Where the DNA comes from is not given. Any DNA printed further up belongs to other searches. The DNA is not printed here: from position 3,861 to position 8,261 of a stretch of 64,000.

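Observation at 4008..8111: MFS permease fused in one ORF to a glycoside hydrolase and two discoidin domains via a retained signal-peptide-like 13th helix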

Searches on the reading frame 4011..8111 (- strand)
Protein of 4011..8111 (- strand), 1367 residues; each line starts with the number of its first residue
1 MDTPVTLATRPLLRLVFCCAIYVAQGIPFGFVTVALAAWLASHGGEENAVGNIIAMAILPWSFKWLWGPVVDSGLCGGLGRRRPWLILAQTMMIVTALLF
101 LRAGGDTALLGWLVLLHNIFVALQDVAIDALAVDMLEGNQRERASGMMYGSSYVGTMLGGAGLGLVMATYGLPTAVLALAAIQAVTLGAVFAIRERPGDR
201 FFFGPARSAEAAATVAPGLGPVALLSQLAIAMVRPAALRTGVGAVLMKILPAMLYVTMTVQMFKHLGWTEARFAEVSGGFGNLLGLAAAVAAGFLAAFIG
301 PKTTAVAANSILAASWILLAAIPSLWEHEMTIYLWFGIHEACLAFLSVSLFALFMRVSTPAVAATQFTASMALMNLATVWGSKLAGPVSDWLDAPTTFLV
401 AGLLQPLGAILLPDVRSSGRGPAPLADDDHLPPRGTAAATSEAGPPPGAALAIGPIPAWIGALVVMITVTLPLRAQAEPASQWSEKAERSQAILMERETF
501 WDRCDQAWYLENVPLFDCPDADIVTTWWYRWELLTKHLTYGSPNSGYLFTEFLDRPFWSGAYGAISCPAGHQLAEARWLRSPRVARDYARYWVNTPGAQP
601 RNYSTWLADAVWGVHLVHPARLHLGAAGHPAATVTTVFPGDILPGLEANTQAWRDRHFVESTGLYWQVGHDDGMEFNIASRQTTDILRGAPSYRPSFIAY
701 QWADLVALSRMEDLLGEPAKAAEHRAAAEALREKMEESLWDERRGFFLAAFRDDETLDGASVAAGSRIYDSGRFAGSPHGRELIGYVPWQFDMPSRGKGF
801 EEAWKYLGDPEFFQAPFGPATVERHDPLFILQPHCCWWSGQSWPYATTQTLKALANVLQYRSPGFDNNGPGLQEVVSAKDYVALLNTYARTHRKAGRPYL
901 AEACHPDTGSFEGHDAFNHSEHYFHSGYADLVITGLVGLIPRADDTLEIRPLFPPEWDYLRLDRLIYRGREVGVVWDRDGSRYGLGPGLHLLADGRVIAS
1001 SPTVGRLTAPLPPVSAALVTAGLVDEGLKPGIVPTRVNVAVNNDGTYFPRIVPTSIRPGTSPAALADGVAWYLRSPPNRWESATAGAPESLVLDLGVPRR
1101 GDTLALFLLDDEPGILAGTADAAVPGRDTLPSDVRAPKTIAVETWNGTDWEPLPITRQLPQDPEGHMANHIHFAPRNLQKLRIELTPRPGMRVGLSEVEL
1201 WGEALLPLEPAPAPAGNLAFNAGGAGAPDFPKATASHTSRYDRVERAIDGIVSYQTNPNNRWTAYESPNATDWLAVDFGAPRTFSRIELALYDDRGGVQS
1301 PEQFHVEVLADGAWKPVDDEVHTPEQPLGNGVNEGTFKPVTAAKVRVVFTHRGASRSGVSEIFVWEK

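Call 5: search_protein_families(library=pfam, proteins=[window:4011-8111:-], max_evalue=0.1)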
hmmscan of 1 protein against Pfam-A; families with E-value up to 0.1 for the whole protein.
window:4011-8111:- (1367 aa): 10 families
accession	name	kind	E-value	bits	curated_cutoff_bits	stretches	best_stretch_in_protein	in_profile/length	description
PF22422.2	MGH1-like_GH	-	5e-67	227.4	27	1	562-920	2-356/356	Mannosylglycerate hydrolase MGH1-like glycoside hydrolase domain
PF00754.31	F5_F8_type_C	-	7.5e-15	55.6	28.2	1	1233-1355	2-118/127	F5/8 type C domain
PF22633.2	F5_F8_type_C_2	-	1.5e-13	51.6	27.8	1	1246-1347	1-91/91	NedA-like, galactose-binding domain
PF13000.13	Acatn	-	1.4e-10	40.8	23.7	1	19-95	6-83/546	Acetyl-coenzyme A transporter 1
PF03092.22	BT1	-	1.7e-10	40.7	22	1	25-202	1-180/432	BT1 family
PF07690.21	MFS_1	-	1.3e-09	37.9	33.4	2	20-205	3-184/347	Major Facilitator Superfamily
PF03633.20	Glyco_hydro_65C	-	2.8e-09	37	22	1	944-997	5-59/62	Glycosyl hydrolase family 65, C-terminal domain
PF21606.3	BgaA-like_CBM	-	0.0001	22.8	27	1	1234-1307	2-82/160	Beta-galactosidase-like, Galactose-binding domain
PF24135.1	DUF7402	-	0.0024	18.4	27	1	1232-1293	7-66/133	Domain of unknown function (DUF7402)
PF01204.24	Trehalase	-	0.033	13.5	21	1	707-748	319-360/512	Trehalase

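Call 6: search_protein_families(library=ncbifam, proteins=[window:4011-8111:-], max_evalue=0.1)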
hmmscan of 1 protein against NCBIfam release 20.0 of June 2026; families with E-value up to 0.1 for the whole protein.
window:4011-8111:- (1367 aa): 7 families
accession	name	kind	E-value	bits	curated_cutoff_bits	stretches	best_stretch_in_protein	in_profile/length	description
TIGR00901.2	2A0125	subfamily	3.9e-28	98.2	350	1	15-404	6-406/417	AmpG family muropeptide MFS transporter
TIGR02718.1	sider_RhtX_FptX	subfamily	6.8e-23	81.2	356.15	1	19-411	7-386/390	RhtX/FptX family siderophore transporter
NF041578.1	betaarabinsidaseHypBA2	equivalog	2.2e-20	71.8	3200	2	932-1004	753-825/1709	beta-L-arabinobiosidase HypBA2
NF008867.0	PRK11902.1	equivalog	3.2e-11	42.8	656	1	21-413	21-401/419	muropeptide transporter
NF008238.0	PRK11010.1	equivalog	1.3e-07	30.9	756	1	23-394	22-381/492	muropeptide MFS transporter AmpG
TIGR00880.1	2_A_01_02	superfamily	0.00091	19.4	131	1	67-186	9-130/141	multidrug resistance protein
NF007525.0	PRK10137.1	equivalog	0.0035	15.6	625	1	699-773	585-657/790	alpha-glucosidase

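Call 7: find_homologous_proteins(query=window:4011-8111:-, max_evalue=1e-10)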
Query window:4011-8111:- (1367 aa): 16 proteins with E <= 1e-10 among 8000 candidates.
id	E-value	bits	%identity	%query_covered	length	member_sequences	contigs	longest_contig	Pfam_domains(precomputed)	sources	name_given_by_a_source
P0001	0.0e+0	3013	95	100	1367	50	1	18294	PF03633.21,PF00754.32,PF22633.4,PF13000.14,PF07690.22,PF22422.3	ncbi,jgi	ncbi:MAG: Beta-L-arabinobiosidase precursor [Planctomycetota bacterium]|jgi:predicted MFS family ara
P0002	0.0e+0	2784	88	100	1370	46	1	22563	PF03633.21,PF00754.32,PF22633.4,PF13000.14,PF03092.23,PF07690.22,PF22422.3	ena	-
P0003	0.0e+0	2772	87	100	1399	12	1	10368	PF03633.21,PF00754.32,PF22633.4,PF13000.14,PF03092.23,PF07690.22,PF22422.3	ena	-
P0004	0.0e+0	2763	87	100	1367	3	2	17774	PF03633.21,PF00754.32,PF22633.4,PF13000.14,PF03092.23,PF21606.4,PF07690.22,PF22422.3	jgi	-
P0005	0.0e+0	2656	84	100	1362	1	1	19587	PF03633.21,PF00754.32,PF22633.4,PF13000.14,PF07690.22,PF22422.3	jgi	-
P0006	0.0e+0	2579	81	100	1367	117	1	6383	PF03633.21,PF00754.32,PF22633.4,PF13000.14,PF07690.22,PF22422.3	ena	-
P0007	0.0e+0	2560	80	100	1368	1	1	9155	PF03633.21,PF00754.32,PF22633.4,PF13000.14,PF03092.23,PF07690.22,PF22422.3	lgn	-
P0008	0.0e+0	2538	80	100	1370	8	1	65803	PF03633.21,PF00754.32,PF22633.4,PF13000.14,PF07690.22,PF22422.3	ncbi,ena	-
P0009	0.0e+0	2371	75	99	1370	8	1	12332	PF03633.21,PF00754.32,PF22633.4,PF13000.14,PF03092.23,PF24135.2,PF07690.22,PF22422.3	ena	-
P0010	0.0e+0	2292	74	100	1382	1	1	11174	PF03633.21,PF00754.32,PF22633.4,PF13000.14,PF24135.2,PF07690.22,PF22422.3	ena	-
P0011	0.0e+0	2148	69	100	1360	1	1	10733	PF03633.21,PF00754.32,PF22633.4,PF13000.14,PF03092.23,PF24135.2,PF07690.22,PF22422.3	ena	-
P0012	0.0e+0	2116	69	98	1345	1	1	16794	PF03633.21,PF00754.32,PF22633.4,PF13000.14,PF03092.23,PF24135.2,PF07690.22,PF22422.3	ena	-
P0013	0.0e+0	2088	86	74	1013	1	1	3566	PF03633.21,PF00754.32,PF22633.4,PF21606.4,PF22422.3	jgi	jgi:hypothetical protein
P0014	0.0e+0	1912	64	99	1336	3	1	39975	PF03633.21,PF00754.32,PF22633.4,PF13000.14,PF24135.2,PF07690.22,PF22422.3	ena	-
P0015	0.0e+0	1909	72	86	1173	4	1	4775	PF03633.21,PF13000.14,PF03092.23,PF07690.22,PF22422.3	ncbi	ncbi:MAG: MGH1-like glycoside hydrolase domain-containing protein, partial [Planctomycetaceae bacter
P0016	2.6e-50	189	31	29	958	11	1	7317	PF04389.23,PF13000.14,PF03092.23,PF07690.22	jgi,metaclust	metaclust:\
